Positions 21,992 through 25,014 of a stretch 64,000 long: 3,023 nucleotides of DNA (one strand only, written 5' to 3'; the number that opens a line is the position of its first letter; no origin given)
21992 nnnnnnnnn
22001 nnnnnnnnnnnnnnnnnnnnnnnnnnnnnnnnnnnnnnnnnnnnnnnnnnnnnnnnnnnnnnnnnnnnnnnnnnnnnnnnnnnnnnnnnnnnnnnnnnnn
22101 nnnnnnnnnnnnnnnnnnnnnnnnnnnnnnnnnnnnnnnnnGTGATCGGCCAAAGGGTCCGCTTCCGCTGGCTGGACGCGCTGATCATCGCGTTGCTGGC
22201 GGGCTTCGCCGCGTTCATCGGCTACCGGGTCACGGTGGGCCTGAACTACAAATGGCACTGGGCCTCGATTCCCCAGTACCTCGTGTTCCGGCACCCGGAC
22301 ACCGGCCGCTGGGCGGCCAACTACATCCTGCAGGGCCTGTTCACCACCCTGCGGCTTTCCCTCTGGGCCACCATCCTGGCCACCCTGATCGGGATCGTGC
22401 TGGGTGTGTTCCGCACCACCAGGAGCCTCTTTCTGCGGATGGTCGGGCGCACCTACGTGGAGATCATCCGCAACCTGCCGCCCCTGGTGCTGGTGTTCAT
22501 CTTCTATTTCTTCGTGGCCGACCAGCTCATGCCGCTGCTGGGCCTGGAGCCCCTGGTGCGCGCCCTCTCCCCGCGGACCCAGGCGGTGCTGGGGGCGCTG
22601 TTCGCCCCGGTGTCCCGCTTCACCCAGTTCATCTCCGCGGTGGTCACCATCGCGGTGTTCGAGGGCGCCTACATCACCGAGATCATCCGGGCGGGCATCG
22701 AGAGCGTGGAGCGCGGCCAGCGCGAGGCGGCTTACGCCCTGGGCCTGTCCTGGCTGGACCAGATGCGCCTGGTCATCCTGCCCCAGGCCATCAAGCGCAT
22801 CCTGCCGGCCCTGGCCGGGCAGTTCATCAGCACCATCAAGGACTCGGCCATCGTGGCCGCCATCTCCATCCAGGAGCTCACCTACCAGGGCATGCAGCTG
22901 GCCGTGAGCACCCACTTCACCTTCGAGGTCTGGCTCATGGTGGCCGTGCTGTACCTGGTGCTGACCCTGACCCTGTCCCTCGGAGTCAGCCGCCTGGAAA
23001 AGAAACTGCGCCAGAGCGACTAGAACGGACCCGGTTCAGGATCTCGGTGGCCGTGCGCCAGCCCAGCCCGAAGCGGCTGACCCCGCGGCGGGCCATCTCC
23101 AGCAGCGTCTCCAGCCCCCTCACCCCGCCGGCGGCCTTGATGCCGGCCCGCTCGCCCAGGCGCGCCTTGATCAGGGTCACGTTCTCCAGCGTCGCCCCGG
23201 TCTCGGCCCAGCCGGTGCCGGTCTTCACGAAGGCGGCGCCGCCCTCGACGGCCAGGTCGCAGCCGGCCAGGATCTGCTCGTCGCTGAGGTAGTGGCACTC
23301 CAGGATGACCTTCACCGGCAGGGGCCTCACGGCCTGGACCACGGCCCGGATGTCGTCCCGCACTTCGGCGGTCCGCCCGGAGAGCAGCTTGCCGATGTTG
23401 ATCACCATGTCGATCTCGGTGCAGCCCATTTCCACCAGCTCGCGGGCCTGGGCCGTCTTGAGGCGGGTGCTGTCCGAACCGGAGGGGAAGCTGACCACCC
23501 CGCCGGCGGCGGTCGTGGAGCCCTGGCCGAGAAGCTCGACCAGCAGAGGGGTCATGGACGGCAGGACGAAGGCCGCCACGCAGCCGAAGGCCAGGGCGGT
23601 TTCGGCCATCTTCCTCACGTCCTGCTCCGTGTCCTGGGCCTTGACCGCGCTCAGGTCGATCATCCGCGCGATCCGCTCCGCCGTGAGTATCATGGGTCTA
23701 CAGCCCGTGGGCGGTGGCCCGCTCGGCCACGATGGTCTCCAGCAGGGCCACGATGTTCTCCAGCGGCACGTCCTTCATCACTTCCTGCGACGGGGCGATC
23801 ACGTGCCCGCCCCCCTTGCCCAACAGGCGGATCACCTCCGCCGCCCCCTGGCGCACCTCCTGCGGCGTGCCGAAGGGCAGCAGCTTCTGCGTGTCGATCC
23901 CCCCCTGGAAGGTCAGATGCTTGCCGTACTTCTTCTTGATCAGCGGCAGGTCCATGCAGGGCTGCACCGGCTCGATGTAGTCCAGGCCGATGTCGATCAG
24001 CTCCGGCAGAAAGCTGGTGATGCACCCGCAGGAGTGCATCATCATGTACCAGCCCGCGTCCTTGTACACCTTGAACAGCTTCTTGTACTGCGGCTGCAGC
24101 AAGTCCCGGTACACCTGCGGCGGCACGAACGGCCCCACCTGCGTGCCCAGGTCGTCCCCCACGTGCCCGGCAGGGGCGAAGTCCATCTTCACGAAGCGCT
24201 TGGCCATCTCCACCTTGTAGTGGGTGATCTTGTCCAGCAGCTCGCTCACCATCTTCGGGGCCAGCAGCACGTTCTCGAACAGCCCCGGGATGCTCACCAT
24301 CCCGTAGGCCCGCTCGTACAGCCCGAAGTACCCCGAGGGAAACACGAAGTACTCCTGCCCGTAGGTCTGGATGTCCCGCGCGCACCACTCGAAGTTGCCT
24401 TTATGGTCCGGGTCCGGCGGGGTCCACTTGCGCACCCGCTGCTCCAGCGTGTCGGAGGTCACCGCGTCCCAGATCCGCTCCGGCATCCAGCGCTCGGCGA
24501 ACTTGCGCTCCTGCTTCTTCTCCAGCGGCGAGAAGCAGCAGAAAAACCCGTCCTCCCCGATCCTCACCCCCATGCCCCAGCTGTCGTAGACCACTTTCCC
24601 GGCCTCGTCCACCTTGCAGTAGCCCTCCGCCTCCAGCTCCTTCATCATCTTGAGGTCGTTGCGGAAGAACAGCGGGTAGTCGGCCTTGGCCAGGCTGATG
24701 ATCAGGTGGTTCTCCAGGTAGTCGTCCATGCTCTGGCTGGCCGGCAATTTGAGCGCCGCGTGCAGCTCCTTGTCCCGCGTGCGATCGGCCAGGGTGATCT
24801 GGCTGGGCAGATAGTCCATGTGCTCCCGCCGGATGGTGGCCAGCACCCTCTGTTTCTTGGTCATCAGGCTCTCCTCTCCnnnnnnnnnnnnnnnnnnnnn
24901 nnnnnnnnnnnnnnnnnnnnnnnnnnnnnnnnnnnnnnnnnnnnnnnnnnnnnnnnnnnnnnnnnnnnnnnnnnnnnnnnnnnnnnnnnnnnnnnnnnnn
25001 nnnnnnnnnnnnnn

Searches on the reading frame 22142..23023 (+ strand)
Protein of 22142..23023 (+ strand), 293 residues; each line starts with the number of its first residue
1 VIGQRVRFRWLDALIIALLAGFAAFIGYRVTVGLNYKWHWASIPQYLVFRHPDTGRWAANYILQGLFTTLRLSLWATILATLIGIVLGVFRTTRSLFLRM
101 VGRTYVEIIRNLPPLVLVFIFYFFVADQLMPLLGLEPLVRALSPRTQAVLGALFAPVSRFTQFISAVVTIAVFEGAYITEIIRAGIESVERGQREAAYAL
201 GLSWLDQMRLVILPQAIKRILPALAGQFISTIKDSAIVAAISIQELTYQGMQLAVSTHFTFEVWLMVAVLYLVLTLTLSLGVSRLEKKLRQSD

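Call 4: search_protein_families(library=pfam, proteins=[window:22142-23023:+])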
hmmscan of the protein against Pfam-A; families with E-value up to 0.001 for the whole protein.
window:22142-23023:+ (293 aa): 1 family
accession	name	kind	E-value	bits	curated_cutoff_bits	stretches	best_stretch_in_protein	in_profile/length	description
PF00528.27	BPD_transp_1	-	4.7e-21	75.8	26.4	1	81-290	2-183/184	Binding-protein-dependent transport system inner membrane component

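Call 5: search_protein_families(library=ncbifam, proteins=[window:22142-23023:+])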
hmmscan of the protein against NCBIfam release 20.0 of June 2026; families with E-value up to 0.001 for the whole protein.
window:22142-23023:+ (293 aa): 14 families
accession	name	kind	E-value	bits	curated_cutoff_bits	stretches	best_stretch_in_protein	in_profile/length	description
NF007028.0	PRK09494.1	equivalog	2e-38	132.4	303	2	159-290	86-217/219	glutamine ABC transporter permease GlnP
TIGR03004.1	ectoine_ehuC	equivalog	8.6e-33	114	196.95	2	160-291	77-208/214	ectoine/hydroxyectoine ABC transporter permease subunit EhuC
NF011687.0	PRK15107.1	equivalog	4.5e-32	111.7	318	1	60-288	14-222/224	glutamate/aspartate ABC transporter permease GltK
NF011680.0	PRK15100.1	equivalog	6.1e-32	111.3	300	2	163-292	88-217/222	cystine ABC transporter permease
TIGR03003.1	ectoine_ehuD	equivalog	5.3e-31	108.2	205.2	2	160-289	83-212/212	ectoine/hydroxyectoine ABC transporter permease subunit EhuD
NF008337.0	PRK11123.1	equivalog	1.7e-30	106.3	277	1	66-289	11-230/238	arginine ABC transporter permease ArtQ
NF011714.0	PRK15135.1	subfamily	3.7e-18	66.2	319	1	60-284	7-213/228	histidine ABC transporter permease HisQ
NF008336.0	PRK11122.1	equivalog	3.4e-17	62.9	248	1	61-288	7-214/222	arginine ABC transporter permease ArtM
NF011651.0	PRK15069.1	subfamily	3e-16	59.5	306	1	57-288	14-227/237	histidine ABC transporter permease HisM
TIGR01097.1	PhnE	equivalog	5.5e-15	55.5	216.7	2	14-125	11-123/252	phosphonate ABC transporter, permease protein PhnE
TIGR01726.1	HEQRo_perm_3TM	subfamily_domain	9.1e-15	55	42.2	1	61-126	4-69/99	ABC transporter permease subunit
TIGR02138.1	phosphate_pstC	equivalog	1.6e-08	34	196.45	1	59-224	59-213/296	phosphate ABC transporter permease subunit PstC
TIGR00974.1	3a0107s02c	equivalog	4e-05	22.9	193.45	1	55-223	45-189/272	phosphate ABC transporter permease PstA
TIGR01581.1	Mo_ABC_porter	hypoth_equivalog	0.00043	19.8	210.3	0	64-232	17-172/225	ABC transporter permease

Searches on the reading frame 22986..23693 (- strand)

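Call 46: search_protein_families(library=pfam, proteins=[window:22986-23693:-])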
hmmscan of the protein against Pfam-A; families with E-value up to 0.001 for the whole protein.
window:22986-23693:- (235 aa): 1 family
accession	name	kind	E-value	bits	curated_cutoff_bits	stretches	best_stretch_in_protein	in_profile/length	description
PF01791.15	DeoC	-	2.7e-10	40.7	23.8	1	12-205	6-212/229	DeoC/LacD family aldolase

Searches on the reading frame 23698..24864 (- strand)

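Call 4: search_protein_families(library=pfam, proteins=[window:23698-24864:-])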
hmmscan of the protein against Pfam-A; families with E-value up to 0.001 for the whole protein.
window:23698-24864:- (388 aa): 1 family
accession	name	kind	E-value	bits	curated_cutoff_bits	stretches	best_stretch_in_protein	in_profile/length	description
PF01208.23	URO-D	-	5.8e-21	75.3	23.9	1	196-378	166-343/346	Uroporphyrinogen decarboxylase (URO-D)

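Call 5: search_protein_families(library=ncbifam, proteins=[window:23698-24864:-])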
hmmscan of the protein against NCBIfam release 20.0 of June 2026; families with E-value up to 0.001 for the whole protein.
window:23698-24864:- (388 aa): 4 families
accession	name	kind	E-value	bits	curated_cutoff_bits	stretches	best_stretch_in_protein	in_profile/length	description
NF004889.0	PRK06252.1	subfamily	6.9e-17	61.5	244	1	192-378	158-333/340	methylcobalamin:coenzyme M methyltransferase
TIGR01463.1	mtaA_cmuA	subfamily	1.9e-16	60.2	235.4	1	188-378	153-335/340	MtaA/CmuA family methyltransferase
NF040654.1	MtaA_Meth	equivalog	1.4e-11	43.9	400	1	185-376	149-330/337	methylcobamide:CoM methyltransferase MtaA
NF041608.1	methylcob_mtaseMtbA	equivalog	3.4e-06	26.4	600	1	193-377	158-333/339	methylcobamide:CoM methyltransferase MtbA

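Call 75: search_protein_families(library=ncbifam, proteins=[window:23698-24864:-], max_evalue=0.00001)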
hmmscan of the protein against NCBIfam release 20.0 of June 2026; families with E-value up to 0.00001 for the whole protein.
window:23698-24864:- (388 aa): 4 families
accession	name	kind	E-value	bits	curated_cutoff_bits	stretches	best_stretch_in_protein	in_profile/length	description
NF004889.0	PRK06252.1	subfamily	6.9e-17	61.5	244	1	192-378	158-333/340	methylcobalamin:coenzyme M methyltransferase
TIGR01463.1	mtaA_cmuA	subfamily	1.9e-16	60.2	235.4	1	188-378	153-335/340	MtaA/CmuA family methyltransferase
NF040654.1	MtaA_Meth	equivalog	1.4e-11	43.9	400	1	185-376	149-330/337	methylcobamide:CoM methyltransferase MtaA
NF041608.1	methylcob_mtaseMtbA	equivalog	3.4e-06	26.4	600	1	193-377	158-333/339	methylcobamide:CoM methyltransferase MtbA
